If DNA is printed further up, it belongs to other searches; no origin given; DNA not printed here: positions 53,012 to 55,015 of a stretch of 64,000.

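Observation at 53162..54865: Intronless CUB-CUB-CUB-LDLa-TM receptor gene convergent with TEP1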

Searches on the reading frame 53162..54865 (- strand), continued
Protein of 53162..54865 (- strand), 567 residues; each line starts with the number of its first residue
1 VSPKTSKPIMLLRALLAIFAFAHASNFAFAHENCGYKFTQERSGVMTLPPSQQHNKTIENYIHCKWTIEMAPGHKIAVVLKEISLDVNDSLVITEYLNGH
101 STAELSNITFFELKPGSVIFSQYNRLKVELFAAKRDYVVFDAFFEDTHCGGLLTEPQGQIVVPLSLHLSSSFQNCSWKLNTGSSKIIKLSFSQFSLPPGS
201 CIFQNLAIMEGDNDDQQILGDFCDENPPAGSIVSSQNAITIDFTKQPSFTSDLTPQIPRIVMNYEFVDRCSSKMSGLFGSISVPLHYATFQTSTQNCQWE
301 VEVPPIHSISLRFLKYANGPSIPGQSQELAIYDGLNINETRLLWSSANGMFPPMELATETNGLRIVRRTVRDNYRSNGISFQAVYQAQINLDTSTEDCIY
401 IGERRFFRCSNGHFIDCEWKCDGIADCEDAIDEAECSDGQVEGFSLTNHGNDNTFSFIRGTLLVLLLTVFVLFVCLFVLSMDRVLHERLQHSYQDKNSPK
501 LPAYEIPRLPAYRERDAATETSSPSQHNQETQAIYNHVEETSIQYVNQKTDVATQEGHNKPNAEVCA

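Call 37: find_homologous_proteins(query=P0087, max_evalue=1e-10)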
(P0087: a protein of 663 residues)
Query P0087 (663 aa): 686 proteins with E <= 1e-10 among 5384 candidates; the best 120 are listed.
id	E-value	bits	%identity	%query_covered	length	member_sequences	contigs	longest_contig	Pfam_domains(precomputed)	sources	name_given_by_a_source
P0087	0.0e+0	1552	100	100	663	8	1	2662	PF02408.27,PF00431.27,PF23665.2,PF00057.24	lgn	-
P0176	0.0e+0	1305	85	99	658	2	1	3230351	PF02408.27,PF00431.27,PF23665.2,PF00057.24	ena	-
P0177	0.0e+0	1218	81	96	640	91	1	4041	PF02408.27,PF00431.27,PF23665.2,PF00057.24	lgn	-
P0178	0.0e+0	1196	78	99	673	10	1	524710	PF02408.27,PF00431.27,PF23665.2,PF00057.24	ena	-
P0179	0.0e+0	1150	77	99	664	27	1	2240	PF02408.27,PF00431.27,PF23665.2,PF00057.24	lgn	-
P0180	0.0e+0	1103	74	98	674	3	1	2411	PF02408.27,PF00431.27,PF23665.2,PF00057.24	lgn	-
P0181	0.0e+0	1098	76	96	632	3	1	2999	PF02408.27,PF00431.27,PF23665.2,PF00057.24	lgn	-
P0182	3.6e-291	986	68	96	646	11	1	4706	PF02408.27,PF00431.27,PF23665.2,PF00057.24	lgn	-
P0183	9.8e-289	978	67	96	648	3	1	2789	PF02408.27,PF00431.27,PF23668.2,PF23665.2,PF00057.24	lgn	-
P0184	3.3e-285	966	66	100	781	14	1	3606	PF02408.27,PF00431.27,PF23665.2,PF00057.24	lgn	-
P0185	3.5e-281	953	64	100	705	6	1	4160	PF02408.27,PF00431.27,PF23665.2,PF00057.24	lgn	-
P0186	1.4e-277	941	66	96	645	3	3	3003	PF02408.27,PF00431.27,PF23668.2,PF23665.2,PF00057.24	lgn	-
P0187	3.0e-277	940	67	96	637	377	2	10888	PF02408.27,PF00431.27,PF23665.2,PF00057.24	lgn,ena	-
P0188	3.8e-275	933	66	97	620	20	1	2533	PF02408.27,PF00431.27,PF23665.2,PF00057.24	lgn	-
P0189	1.3e-269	915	65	97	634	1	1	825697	PF02408.27,PF00431.27,PF23665.2,PF00057.24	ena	-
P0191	1.3e-254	865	60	98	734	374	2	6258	PF02408.27,PF00431.27,PF23665.2,PF00057.24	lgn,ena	-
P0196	1.3e-132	462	40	96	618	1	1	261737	PF02408.27,PF00431.27,PF23668.2,PF23665.2,PF00057.24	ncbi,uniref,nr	ncbi:tolloid-like protein 2 [Actinia tenebrosa]|uniref:Tolloid-like protein 2 n=1 Tax=Actinia tenebr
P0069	4.0e-119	417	38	89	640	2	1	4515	PF00431.27,PF00057.24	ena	-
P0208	7.9e-87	311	29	55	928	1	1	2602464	PF02408.27,PF12662.14,PF00431.27,PF07645.22,PF23668.2,PF14670.13,PF23665.2,PF01400.32,PF12947.14,PF23062.2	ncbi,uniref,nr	ncbi:Bone morphogenetic protein 1 [Desmophyllum pertusum]|uniref:Metalloendopeptidase n=1 Tax=Desmop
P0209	3.6e-86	308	31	55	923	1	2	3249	PF02408.27,PF12662.14,PF00431.27,PF07645.22,PF23668.2,PF14670.13,PF23665.2,PF01400.32,PF12947.14,PF23062.2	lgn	-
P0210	2.3e-84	302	29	55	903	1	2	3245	PF02408.27,PF00431.27,PF07645.22,PF14670.13,PF12661.14,PF23061.1,PF23062.2,PF12662.14,PF24512.2,PF23668.2,PF23665.2,PF01400.32,PF12947.14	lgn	-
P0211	1.5e-83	300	29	61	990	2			PF02408.27,PF12662.14,PF00431.27,PF07645.22,PF14670.13,PF23665.2,PF01400.32,PF23062.2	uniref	uniref:Metalloendopeptidase n=1 Tax=Jaculus jaculus TaxID=51337 RepID=A0A8C5K7S6_JACJA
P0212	2.8e-83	299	28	54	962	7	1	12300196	PF12662.14,PF00431.27,PF07645.22,PF14670.13,PF23665.2,PF01400.32,PF12947.14,PF23062.2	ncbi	ncbi:bone morphogenetic protein 1-like isoform X1 [Stigmatopora nigra]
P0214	1.7e-82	296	28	55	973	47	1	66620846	PF02408.27,PF12662.14,PF00431.27,PF07645.22,PF14670.13,PF23665.2,PF01400.32,PF00008.34,PF12947.14,PF23062.2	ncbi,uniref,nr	ncbi:bone morphogenetic protein 1-like isoform X2 [Oreochromis aureus]|uniref:bone morphogenetic pro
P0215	2.2e-82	296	28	55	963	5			PF02408.27,PF12662.14,PF00431.27,PF07645.22,PF14670.13,PF23665.2,PF01400.32,PF00008.34,PF12947.14,PF23062.2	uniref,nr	uniref:bone morphogenetic protein 1-like isoform X1 n=1 Tax=Doryrhamphus excisus TaxID=161450 RepID=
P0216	2.8e-82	296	29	54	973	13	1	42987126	PF12662.14,PF00431.27,PF07645.22,PF14670.13,PF23665.2,PF01400.32,PF00008.34,PF12947.14,PF23062.2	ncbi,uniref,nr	ncbi:bone morphogenetic protein 1-like isoform X3 [Girardinichthys multiradiatus]|uniref:bone morpho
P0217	4.2e-82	295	30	57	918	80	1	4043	PF02408.27,PF12662.14,PF00431.27,PF07645.22,PF23668.2,PF14670.13,PF12661.14,PF23665.2,PF01400.32,PF12947.14,PF23062.2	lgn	-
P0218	6.5e-82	294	28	55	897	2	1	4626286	PF02408.27,PF12662.14,PF00431.27,PF07645.22,PF14670.13,PF12661.14,PF23665.2,PF01400.32,PF00008.34,PF12947.14,PF23062.2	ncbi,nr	ncbi:bone morphogenetic protein 1-like isoform X2 [Callorhinchus milii]|nr:bone morphogenetic protei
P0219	1.3e-81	293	30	53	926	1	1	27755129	PF12662.14,PF00431.27,PF26080.1,PF07645.22,PF14670.13,PF23665.2,PF01400.32,PF23062.2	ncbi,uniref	ncbi:bone morphogenetic protein 1-like isoform X4 [Labrus bergylta]|uniref:bone morphogenetic protei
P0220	1.3e-81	293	27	55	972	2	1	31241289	PF12662.14,PF00431.27,PF07645.22,PF14670.13,PF23665.2,PF01400.32,PF00008.34,PF12947.14,PF23062.2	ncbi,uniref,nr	ncbi:bone morphogenetic protein 1-like isoform X2 [Notolabrus celidotus]|uniref:bone morphogenetic p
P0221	1.7e-81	293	30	55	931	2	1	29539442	PF12662.14,PF00431.27,PF26080.1,PF07645.22,PF14670.13,PF23665.2,PF01400.32,PF23062.2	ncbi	ncbi:bone morphogenetic protein 1-like isoform 3-T3 [Tautogolabrus adspersus]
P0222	2.1e-81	293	27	55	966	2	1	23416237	PF12662.14,PF00431.27,PF26080.1,PF07645.22,PF14670.13,PF12661.14,PF23665.2,PF01400.32,PF23062.2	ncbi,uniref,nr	ncbi:bone morphogenetic protein 1-like isoform X2 [Mugil cephalus]|uniref:bone morphogenetic protein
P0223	2.8e-81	292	29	54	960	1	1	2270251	PF02408.27,PF12662.14,PF00431.27,PF26080.1,PF07645.22,PF14670.13,PF23665.2,PF01400.32,PF00008.34,PF12947.14,PF23062.2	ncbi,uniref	ncbi:bone morphogenetic protein 1-like [Nelusetta ayraudi]|uniref:bone morphogenetic protein 1-like 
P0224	2.9e-81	292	29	54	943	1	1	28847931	PF02408.27,PF00431.27,PF07645.22,PF14670.13,PF12661.14,PF23062.2,PF12662.14,PF26080.1,PF23665.2,PF01400.32,PF00008.34,PF12947.14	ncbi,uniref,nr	ncbi:bone morphogenetic protein 1-like isoform X1 [Cynoglossus semilaevis]|uniref:Metalloendopeptida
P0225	3.2e-81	292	31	54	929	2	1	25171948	PF02408.27,PF12662.14,PF00431.27,PF26080.1,PF07645.22,PF14670.13,PF23665.2,PF01400.32,PF23062.2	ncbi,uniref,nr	ncbi:bone morphogenetic protein 1-like isoform X4 [Seriola aureovittata]|uniref:bone morphogenetic p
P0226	3.3e-81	292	29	54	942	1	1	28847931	PF02408.27,PF00431.27,PF07645.22,PF14670.13,PF12661.14,PF23062.2,PF12662.14,PF26080.1,PF23665.2,PF01400.32,PF00008.34,PF12947.14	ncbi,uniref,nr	ncbi:bone morphogenetic protein 1-like isoform X2 [Cynoglossus semilaevis]|uniref:bone morphogenetic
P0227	3.4e-81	292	30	55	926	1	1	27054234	PF12662.14,PF00431.27,PF26080.1,PF07645.22,PF14670.13,PF23665.2,PF01400.32,PF23062.2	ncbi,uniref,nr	ncbi:bone morphogenetic protein 1-like isoform X4 [Labrus mixtus]|uniref:bone morphogenetic protein 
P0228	3.6e-81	292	28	61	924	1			PF02408.27,PF00431.27,PF07645.22,PF14670.13,PF12661.14,PF23062.2,PF12662.14,PF23668.2,PF23665.2,PF01400.32,PF00008.34,PF12947.14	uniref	uniref:Metalloendopeptidase n=1 Tax=Monodelphis domestica TaxID=13616 RepID=A0A5F8H493_MONDO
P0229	3.8e-81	292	29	54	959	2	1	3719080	PF12662.14,PF00431.27,PF26080.1,PF07645.22,PF14670.13,PF12661.14,PF23665.2,PF01400.32,PF12947.14,PF23062.2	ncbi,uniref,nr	ncbi:bone morphogenetic protein 1-like isoform X2 [Cyprinodon tularosa]|uniref:bone morphogenetic pr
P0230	4.1e-81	292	28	53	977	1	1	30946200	PF02408.27,PF12662.14,PF00431.27,PF07645.22,PF14670.13,PF23665.2,PF01400.32,PF12947.14,PF23062.2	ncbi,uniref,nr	ncbi:bone morphogenetic protein 1-like isoform X3 [Pseudochaenichthys georgianus]|uniref:bone morpho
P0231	4.3e-81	292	27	53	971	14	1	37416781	PF12662.14,PF00431.27,PF07645.22,PF14670.13,PF23665.2,PF01400.32,PF00008.34,PF12947.14,PF23062.2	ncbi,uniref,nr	ncbi:hypothetical protein PFLUV_G00201330 [Perca fluviatilis]|uniref:Metalloendopeptidase n=1 Tax=Pe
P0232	4.8e-81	291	27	55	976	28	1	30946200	PF02408.27,PF12662.14,PF00431.27,PF07645.22,PF14670.13,PF23665.2,PF01400.32,PF12947.14,PF23062.2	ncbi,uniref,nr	ncbi:bone morphogenetic protein 1-like isoform X4 [Pseudochaenichthys georgianus]|uniref:bone morpho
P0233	4.9e-81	291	28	53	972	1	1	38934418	PF02408.27,PF12662.14,PF00431.27,PF07645.22,PF14670.13,PF23665.2,PF01400.32,PF12947.14,PF23062.2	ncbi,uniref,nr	ncbi:hypothetical protein CgunFtcFv8_025807 [Champsocephalus gunnari]|uniref:Metalloendopeptidase n=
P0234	5.9e-81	291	29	53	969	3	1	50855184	PF02408.27,PF12662.14,PF00431.27,PF26080.1,PF07645.22,PF14670.13,PF23665.2,PF01400.32,PF00008.34,PF12947.14,PF23062.2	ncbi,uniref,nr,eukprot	ncbi:bone morphogenetic protein 1b precursor [Danio rerio]|uniref:Metalloendopeptidase n=1 Tax=Danio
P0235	6.8e-81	291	28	53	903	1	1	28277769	PF02408.27,PF12662.14,PF00431.27,PF07645.22,PF14670.13,PF12661.14,PF23665.2,PF01400.32,PF12947.14,PF23062.2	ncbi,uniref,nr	ncbi:hypothetical protein KUCAC02_009228 [Chaenocephalus aceratus]|uniref:Uncharacterized protein n=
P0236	8.0e-81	291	28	61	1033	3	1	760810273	PF02408.27,PF12662.14,PF00431.27,PF07645.22,PF14670.13,PF12661.14,PF23665.2,PF01400.32,PF00008.34,PF12947.14,PF23062.2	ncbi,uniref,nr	ncbi:tolloid-like protein 2 [Monodelphis domestica]|uniref:tolloid-like protein 2 n=1 Tax=Monodelphi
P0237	9.2e-81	291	30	53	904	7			PF12662.14,PF00431.27,PF07645.22,PF14670.13,PF23665.2,PF01400.32,PF00008.34,PF12947.14,PF23062.2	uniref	uniref:Metalloendopeptidase n=1 Tax=Fundulus heteroclitus TaxID=8078 RepID=A0A3Q2Q6B5_FUNHE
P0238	1.2e-80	290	28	55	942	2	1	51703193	PF12662.14,PF00431.27,PF07645.22,PF14670.13,PF23665.2,PF01400.32,PF00008.34,PF12947.14,PF23062.2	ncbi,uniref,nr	ncbi:bone morphogenetic protein 1-like isoform X2 [Entelurus aequoreus]|uniref:bone morphogenetic pr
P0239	1.4e-80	290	29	54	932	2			PF12662.14,PF00431.27,PF07645.22,PF14670.13,PF12661.14,PF23665.2,PF01400.32,PF00008.34,PF12947.14,PF23062.2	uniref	uniref:Metalloendopeptidase n=1 Tax=Mastacembelus armatus TaxID=205130 RepID=A0A3Q3LQZ7_9TELE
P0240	1.5e-80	290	27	53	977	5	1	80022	PF02408.27,PF12662.14,PF00431.27,PF07645.22,PF14670.13,PF12661.14,PF23665.2,PF01400.32,PF12947.14,PF23062.2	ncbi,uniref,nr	ncbi:bone morphogenetic protein 1-like isoform X1 [Notothenia coriiceps]|uniref:Metalloendopeptidase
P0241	1.5e-80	290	28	53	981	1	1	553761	PF02408.27,PF12662.14,PF00431.27,PF07645.22,PF14670.13,PF23665.2,PF01400.32,PF12947.14,PF23062.2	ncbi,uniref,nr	ncbi:bone morphogenetic protein 1-like [Gymnodraco acuticeps]|uniref:Metalloendopeptidase n=1 Tax=Gy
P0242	1.6e-80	290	28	53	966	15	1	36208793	PF12662.14,PF00431.27,PF26080.1,PF07645.22,PF14670.13,PF12661.14,PF23665.2,PF01400.32,PF00008.34,PF23062.2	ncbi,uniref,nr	ncbi:bone morphogenetic protein 1-like isoform X1 [Acanthochromis polyacanthus]|uniref:bone morphoge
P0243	2.1e-80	289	27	53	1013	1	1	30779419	PF02408.27,PF12662.14,PF00431.27,PF07645.22,PF14670.13,PF23665.2,PF01400.32,PF12947.14,PF23062.2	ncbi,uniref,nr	ncbi:hypothetical protein F7725_015648 [Dissostichus mawsoni]|uniref:Metalloendopeptidase n=1 Tax=Di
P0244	2.3e-80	289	27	55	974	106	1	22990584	PF12662.14,PF00431.27,PF07645.22,PF14670.13,PF12661.14,PF23665.2,PF01400.32,PF00008.34,PF12947.14,PF23062.2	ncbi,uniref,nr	ncbi:bone morphogenetic protein 1 isoform X2 [Lates calcarifer]|uniref:Metalloendopeptidase n=1 Tax=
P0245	2.4e-80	289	28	53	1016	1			PF12662.14,PF00431.27,PF26080.1,PF07645.22,PF14670.13,PF23665.2,PF01400.32,PF00008.34,PF12947.14,PF23062.2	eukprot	eukprot:superscaffoldBa00001110_g9018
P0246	3.3e-80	289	27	55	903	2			PF12662.14,PF00431.27,PF07645.22,PF14670.13,PF12661.14,PF23665.2,PF01400.32,PF00008.34,PF12947.14,PF23062.2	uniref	uniref:Metalloendopeptidase n=1 Tax=Lates calcarifer TaxID=8187 RepID=A0A4W6CKG4_LATCA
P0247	4.1e-80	288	28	59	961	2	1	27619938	PF02408.27,PF12662.14,PF00431.27,PF07645.22,PF14670.13,PF23665.2,PF01400.32,PF00008.34,PF12947.14,PF23062.2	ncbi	ncbi:bone morphogenetic protein 1-like isoform 3-T3 [Acanthopagrus schlegelii]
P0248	4.1e-80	288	28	59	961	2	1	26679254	PF02408.27,PF12662.14,PF00431.27,PF07645.22,PF14670.13,PF23665.2,PF01400.32,PF00008.34,PF12947.14,PF23062.2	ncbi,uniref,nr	ncbi:bone morphogenetic protein 1-like isoform X3 [Acanthopagrus latus]|uniref:bone morphogenetic pr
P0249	4.4e-80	288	29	54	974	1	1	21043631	PF12662.14,PF00431.27,PF07645.22,PF14670.13,PF12661.14,PF23665.2,PF01400.32,PF00008.34,PF12947.14,PF23062.2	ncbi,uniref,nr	ncbi:bone morphogenetic protein 1-like [Mastacembelus armatus]|uniref:Metalloendopeptidase n=1 Tax=M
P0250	4.6e-80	288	28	53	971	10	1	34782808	PF12662.14,PF00431.27,PF07645.22,PF14670.13,PF23665.2,PF01400.32,PF12947.14,PF23062.2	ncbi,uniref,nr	ncbi:hypothetical protein EPR50_G00168750 [Perca flavescens]|uniref:Metalloendopeptidase n=1 Tax=Per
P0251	4.6e-80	288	29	54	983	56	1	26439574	PF12662.14,PF00431.27,PF26080.1,PF07645.22,PF14670.13,PF23665.2,PF01400.32,PF23062.2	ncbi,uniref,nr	ncbi:bone morphogenetic protein 1-like isoform X4 [Poecilia reticulata]|uniref:bone morphogenetic pr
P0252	4.9e-80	288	28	56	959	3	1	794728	PF12662.14,PF00431.27,PF26080.1,PF07645.22,PF14670.13,PF12661.14,PF23665.2,PF01400.32,PF12947.14,PF23062.2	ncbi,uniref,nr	ncbi:PREDICTED: bone morphogenetic protein 1-like isoform X2 [Cyprinodon variegatus]|uniref:bone mor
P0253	5.8e-80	288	30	54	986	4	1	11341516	PF02408.27,PF12662.14,PF00431.27,PF07645.22,PF14670.13,PF12661.14,PF23665.2,PF01400.32,PF00008.34,PF12947.14,PF23062.2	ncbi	ncbi:dorsal-ventral patterning tolloid-like protein 1 [Lampetra fluviatilis]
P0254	6.4e-80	288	28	53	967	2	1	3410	PF12662.14,PF00431.27,PF07645.22,PF14670.13,PF23665.2,PF01400.32,PF00008.34,PF12947.14,PF23062.2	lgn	-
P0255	7.5e-80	288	30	55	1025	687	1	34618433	PF02408.27,PF12662.14,PF00431.27,PF07645.22,PF14670.13,PF23665.2,PF01400.32,PF00008.34,PF12947.14,PF23062.2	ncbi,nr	ncbi:hypothetical protein NQD34_000656 [Periophthalmus magnuspinnatus]|nr:hypothetical protein NQD34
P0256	1.1e-79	287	28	53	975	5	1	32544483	PF12662.14,PF00431.27,PF26080.1,PF07645.22,PF14670.13,PF12661.14,PF23665.2,PF01400.32,PF00008.34,PF12947.14,PF23062.2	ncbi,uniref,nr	ncbi:bone morphogenetic protein 1-like isoform X1 [Micropterus salmoides]|uniref:bone morphogenetic 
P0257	1.4e-79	287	27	56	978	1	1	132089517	PF02408.27,PF12662.14,PF00431.27,PF07645.22,PF14670.13,PF23665.2,PF01400.32,PF00008.34,PF12947.14,PF23062.2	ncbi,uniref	ncbi:hypothetical protein UPYG_G00283510 [Umbra pygmaea]|uniref:Metalloendopeptidase n=1 Tax=Umbra p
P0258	1.6e-79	286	27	53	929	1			PF02408.27,PF00431.27,PF07645.22,PF14670.13,PF12661.14,PF23062.2,PF12662.14,PF26080.1,PF23665.2,PF01400.32,PF00008.34,PF12947.14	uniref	uniref:Metalloendopeptidase n=1 Tax=Cynoglossus semilaevis TaxID=244447 RepID=A0A3P8UQF3_CYNSE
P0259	1.7e-79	286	27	55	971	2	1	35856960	PF12662.14,PF00431.27,PF07645.22,PF14670.13,PF12661.14,PF23665.2,PF01400.32,PF00008.34,PF12947.14,PF23062.2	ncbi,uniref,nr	ncbi:bone morphogenetic protein 1-like isoform X2 [Centropristis striata]|uniref:bone morphogenetic 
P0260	2.0e-79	286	26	53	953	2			PF02408.27,PF12662.14,PF00431.27,PF07645.22,PF14670.13,PF12661.14,PF23665.2,PF01400.32,PF00008.34,PF12947.14,PF23062.2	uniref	uniref:Metalloendopeptidase n=1 Tax=Neogobius melanostomus TaxID=47308 RepID=A0A8C6T2T2_9GOBI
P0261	2.0e-79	286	30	53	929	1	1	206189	PF12662.14,PF00431.27,PF07645.22,PF23668.2,PF14670.13,PF23665.2,PF23061.1,PF01400.32,PF12947.14,PF23062.2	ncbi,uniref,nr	ncbi:tolloid-like protein 1 [Actinia tenebrosa]|uniref:Metalloendopeptidase n=1 Tax=Actinia tenebros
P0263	2.6e-79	286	27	53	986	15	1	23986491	PF02408.27,PF12662.14,PF00431.27,PF07645.22,PF14670.13,PF23665.2,PF01400.32,PF12947.14,PF23062.2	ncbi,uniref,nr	ncbi:bone morphogenetic protein 1-like isoform X3 [Syngnathoides biaculeatus]|uniref:bone morphogene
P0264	2.7e-79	286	28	59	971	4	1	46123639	PF02408.27,PF12662.14,PF00431.27,PF26080.1,PF07645.22,PF14670.13,PF23665.2,PF01400.32,PF00008.34,PF12947.14,PF23062.2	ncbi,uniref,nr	ncbi:bone morphogenetic protein 1b isoform X1 [Danio aesculapii]|uniref:bone morphogenetic protein 1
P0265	3.6e-79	285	30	53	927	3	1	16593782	PF02408.27,PF12662.14,PF00431.27,PF07645.22,PF14670.13,PF23665.2,PF01400.32,PF12947.14,PF23062.2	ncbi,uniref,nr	ncbi:tolloid-like protein 1 isoform X2 [Nematostella vectensis]|uniref:tolloid-like protein 1 isofor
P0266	4.0e-79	285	28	53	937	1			PF12662.14,PF00431.27,PF07645.22,PF14670.13,PF23665.2,PF01400.32,PF12947.14,PF23062.2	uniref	uniref:Metalloendopeptidase n=1 Tax=Hippocampus comes TaxID=109280 RepID=A0A3Q2Y5X7_HIPCM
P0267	4.0e-79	285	28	53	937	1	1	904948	PF12662.14,PF00431.27,PF07645.22,PF14670.13,PF23665.2,PF01400.32,PF12947.14,PF23062.2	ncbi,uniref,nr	ncbi:bone morphogenetic protein 1-like isoform X3 [Hippocampus comes]|uniref:bone morphogenetic prot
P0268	4.2e-79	285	28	55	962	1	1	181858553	PF02408.27,PF12662.14,PF00431.27,PF07645.22,PF14670.13,PF23665.2,PF01400.32,PF23062.2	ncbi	ncbi:LOW QUALITY PROTEIN: bone morphogenetic protein 1-like [Pholidichthys leucotaenia]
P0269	4.6e-79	285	27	55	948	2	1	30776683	PF12662.14,PF00431.27,PF07645.22,PF14670.13,PF23665.2,PF01400.32,PF00008.34,PF12947.14,PF23062.2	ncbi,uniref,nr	ncbi:bone morphogenetic protein 1-like isoform X2 [Nerophis lumbriciformis]|uniref:bone morphogeneti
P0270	5.0e-79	285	27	61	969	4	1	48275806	PF12662.14,PF00431.27,PF07645.22,PF14670.13,PF12661.14,PF23665.2,PF01400.32,PF00008.34,PF23062.2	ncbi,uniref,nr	ncbi:bone morphogenetic protein 1-like isoform X2 [Cololabis saira]|uniref:bone morphogenetic protei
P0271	5.0e-79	285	27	55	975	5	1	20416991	PF02408.27,PF12662.14,PF00431.27,PF07645.22,PF14670.13,PF12661.14,PF23665.2,PF01400.32,PF00008.34,PF12947.14,PF23062.2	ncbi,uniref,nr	ncbi:bone morphogenetic protein 1-like isoform X2 [Echeneis naucrates]|uniref:bone morphogenetic pro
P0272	5.5e-79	285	28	53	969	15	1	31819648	PF12662.14,PF00431.27,PF07645.22,PF14670.13,PF12661.14,PF23665.2,PF01400.32,PF00008.34,PF12947.14,PF23062.2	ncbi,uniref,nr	ncbi:bone morphogenetic protein 1-like isoform X1 [Melanotaenia boesemani]|uniref:bone morphogenetic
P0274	7.5e-79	284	29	53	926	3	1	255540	PF02408.27,PF12662.14,PF00431.27,PF26080.1,PF07645.22,PF14670.13,PF12661.14,PF23665.2,PF01400.32,PF12947.14,PF23062.2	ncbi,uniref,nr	ncbi:Bone morphogenetic protein 1 [Merluccius polli]|uniref:Metalloendopeptidase n=1 Tax=Merluccius 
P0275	7.5e-79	284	28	55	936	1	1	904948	PF12662.14,PF00431.27,PF07645.22,PF14670.13,PF23665.2,PF01400.32,PF12947.14,PF23062.2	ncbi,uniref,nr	ncbi:bone morphogenetic protein 1-like isoform X4 [Hippocampus comes]|uniref:bone morphogenetic prot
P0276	7.8e-79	284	28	59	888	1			PF12662.14,PF00431.27,PF07645.22,PF14670.13,PF23665.2,PF01400.32,PF00008.34,PF12947.14,PF23062.2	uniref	uniref:Metalloendopeptidase n=1 Tax=Sparus aurata TaxID=8175 RepID=A0A671W259_SPAAU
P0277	8.5e-79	284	27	55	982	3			PF12662.14,PF00431.27,PF26080.1,PF07645.22,PF14670.13,PF23665.2,PF01400.32,PF00008.34,PF23062.2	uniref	uniref:Metalloendopeptidase n=1 Tax=Gadus morhua TaxID=8049 RepID=A0A8C5C907_GADMO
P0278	9.0e-79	284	28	53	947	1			PF02408.27,PF00431.27,PF07645.22,PF14670.13,PF23665.2,PF01400.32,PF23062.2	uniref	uniref:Metalloendopeptidase n=1 Tax=Scophthalmus maximus TaxID=52904 RepID=A0A8D3CPG2_SCOMX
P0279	9.5e-79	284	29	54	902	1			PF12662.14,PF00431.27,PF07645.22,PF14670.13,PF12661.14,PF23665.2,PF01400.32,PF00008.34,PF12947.14,PF23062.2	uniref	uniref:Metalloendopeptidase n=1 Tax=Dicentrarchus labrax TaxID=13489 RepID=A0A8C4F1Z9_DICLA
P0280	1.0e-78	284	27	55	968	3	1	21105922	PF02408.27,PF12662.14,PF00431.27,PF07645.22,PF14670.13,PF12661.14,PF23665.2,PF01400.32,PF00008.34,PF12947.14,PF23062.2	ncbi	ncbi:hypothetical protein PAMA_007861 [Pampus argenteus]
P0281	1.0e-78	284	28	53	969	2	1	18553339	PF12662.14,PF00431.27,PF26080.1,PF07645.22,PF14670.13,PF12661.14,PF23665.2,PF01400.32,PF00008.34,PF12947.14,PF23062.2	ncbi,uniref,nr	ncbi:unnamed protein product [Menidia menidia]|uniref:Metalloendopeptidase n=1 Tax=Menidia menidia T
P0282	1.3e-78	283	27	53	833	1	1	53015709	PF12662.14,PF00431.27,PF07645.22,PF14670.13,PF23665.2,PF01400.32,PF00008.34,PF12947.14,PF23062.2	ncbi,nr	ncbi:bone morphogenetic protein 1-like isoform X4 [Nerophis ophidion]|nr:bone morphogenetic protein 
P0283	1.6e-78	283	28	56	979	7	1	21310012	PF12662.14,PF00431.27,PF07645.22,PF14670.13,PF23665.2,PF01400.32,PF00008.34,PF12947.14,PF23062.2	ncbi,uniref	ncbi:bone morphogenetic protein 1-like isoform X2 [Antennarius striatus]|uniref:bone morphogenetic p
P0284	1.8e-78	283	27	53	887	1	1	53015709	PF12662.14,PF00431.27,PF07645.22,PF14670.13,PF23665.2,PF01400.32,PF00008.34,PF12947.14,PF23062.2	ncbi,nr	ncbi:bone morphogenetic protein 1-like isoform X3 [Nerophis ophidion]|nr:bone morphogenetic protein 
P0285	2.4e-78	283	27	53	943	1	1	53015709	PF12662.14,PF00431.27,PF07645.22,PF14670.13,PF23665.2,PF01400.32,PF00008.34,PF12947.14,PF23062.2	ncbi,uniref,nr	ncbi:bone morphogenetic protein 1-like isoform X1 [Nerophis ophidion]|uniref:bone morphogenetic prot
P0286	2.5e-78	283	27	55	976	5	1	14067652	PF12662.14,PF00431.27,PF07645.22,PF14670.13,PF23665.2,PF01400.32,PF12947.14,PF23062.2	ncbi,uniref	ncbi:bone morphogenetic protein 1-like isoform X1 [Osmerus mordax]|uniref:bone morphogenetic protein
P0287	2.7e-78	282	28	54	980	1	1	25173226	PF02408.27,PF12662.14,PF00431.27,PF07645.22,PF14670.13,PF23665.2,PF01400.32,PF23062.2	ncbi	ncbi:bone morphogenetic protein 1-like [Aulostomus maculatus]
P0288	3.3e-78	282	26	55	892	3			PF12662.14,PF00431.27,PF07645.22,PF14670.13,PF12661.14,PF23665.2,PF01400.32,PF00008.34,PF12947.14,PF23062.2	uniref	uniref:Metalloendopeptidase n=1 Tax=Hucho hucho TaxID=62062 RepID=A0A4W5NC55_9TELE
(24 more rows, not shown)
